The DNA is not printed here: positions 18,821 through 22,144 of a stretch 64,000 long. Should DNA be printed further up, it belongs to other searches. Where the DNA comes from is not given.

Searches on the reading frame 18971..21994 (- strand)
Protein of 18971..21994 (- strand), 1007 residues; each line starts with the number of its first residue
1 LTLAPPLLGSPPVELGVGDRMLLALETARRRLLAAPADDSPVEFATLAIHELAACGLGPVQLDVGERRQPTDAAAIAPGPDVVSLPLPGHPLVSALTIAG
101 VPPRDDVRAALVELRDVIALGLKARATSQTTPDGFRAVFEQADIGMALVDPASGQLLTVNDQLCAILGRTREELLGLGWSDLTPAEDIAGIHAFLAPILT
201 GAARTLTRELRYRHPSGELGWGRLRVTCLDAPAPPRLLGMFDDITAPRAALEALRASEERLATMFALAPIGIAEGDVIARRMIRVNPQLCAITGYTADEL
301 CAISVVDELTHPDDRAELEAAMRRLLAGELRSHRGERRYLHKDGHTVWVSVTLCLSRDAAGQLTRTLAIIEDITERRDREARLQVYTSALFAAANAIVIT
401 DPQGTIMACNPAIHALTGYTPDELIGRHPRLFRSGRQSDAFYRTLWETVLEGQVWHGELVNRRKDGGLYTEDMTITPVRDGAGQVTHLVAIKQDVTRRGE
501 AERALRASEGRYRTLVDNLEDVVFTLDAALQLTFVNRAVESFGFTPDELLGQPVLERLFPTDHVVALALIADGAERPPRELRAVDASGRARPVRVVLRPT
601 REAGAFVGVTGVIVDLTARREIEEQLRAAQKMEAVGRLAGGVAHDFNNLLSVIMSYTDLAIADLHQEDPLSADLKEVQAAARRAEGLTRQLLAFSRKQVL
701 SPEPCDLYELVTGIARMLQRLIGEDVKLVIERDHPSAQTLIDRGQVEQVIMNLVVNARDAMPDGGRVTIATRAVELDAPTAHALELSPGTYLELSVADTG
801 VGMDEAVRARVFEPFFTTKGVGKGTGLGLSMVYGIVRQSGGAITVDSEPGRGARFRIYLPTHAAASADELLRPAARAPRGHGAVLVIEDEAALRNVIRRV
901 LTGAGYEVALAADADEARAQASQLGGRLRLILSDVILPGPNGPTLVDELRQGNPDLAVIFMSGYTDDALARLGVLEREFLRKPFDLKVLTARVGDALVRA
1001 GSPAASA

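Call 23: search_protein_families(library=pfam, proteins=[window:18971-21994:-], max_evalue=0.05)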
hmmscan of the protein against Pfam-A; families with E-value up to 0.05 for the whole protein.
window:18971-21994:- (1007 aa): 12 families
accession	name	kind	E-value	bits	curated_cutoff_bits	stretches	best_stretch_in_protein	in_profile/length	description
PF00989.32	PAS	-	5.3e-48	162.2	22.6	4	392-495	9-113/113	PAS fold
PF13426.13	PAS_9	-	4e-47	159.2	27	4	395-496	2-102/103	PAS domain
PF08448.16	PAS_4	-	8.6e-42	142.3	23.1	4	395-498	6-108/110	PAS fold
PF08447.18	PAS_3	-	6.9e-39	132.5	25.6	3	283-369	2-88/89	PAS fold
PF13188.13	PAS_8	-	1.8e-23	82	21.8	4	135-183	3-51/65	PAS domain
PF02518.31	HATPase_c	-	2.1e-23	83.3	26.4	1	742-861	2-109/111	Histidine kinase-, DNA gyrase B-, and HSP90-like ATPase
PF00072.30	Response_reg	-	1.3e-16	61.2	30.2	1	884-993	1-110/111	Response regulator receiver domain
PF00512.31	HisKA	-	4.2e-07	30.3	26.9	1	636-698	3-64/66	His Kinase A (phospho-acceptor) domain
PF24990.1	PAS_13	-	0.0033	18.2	27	0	403-429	9-35/143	ERT1/acuK family PAS domain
PF10090.15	HPTransfase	-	0.0052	17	22.9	1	742-772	29-58/123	Histidine phosphotransferase C-terminal domain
PF24820.1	Diguanyl_cycl_sensor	-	0.0057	17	28.1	0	394-440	6-52/109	Diguanylate cyclase-like sensor domain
PF14598.12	PAS_11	-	0.038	14.4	25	0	281-355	13-85/109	PAS domain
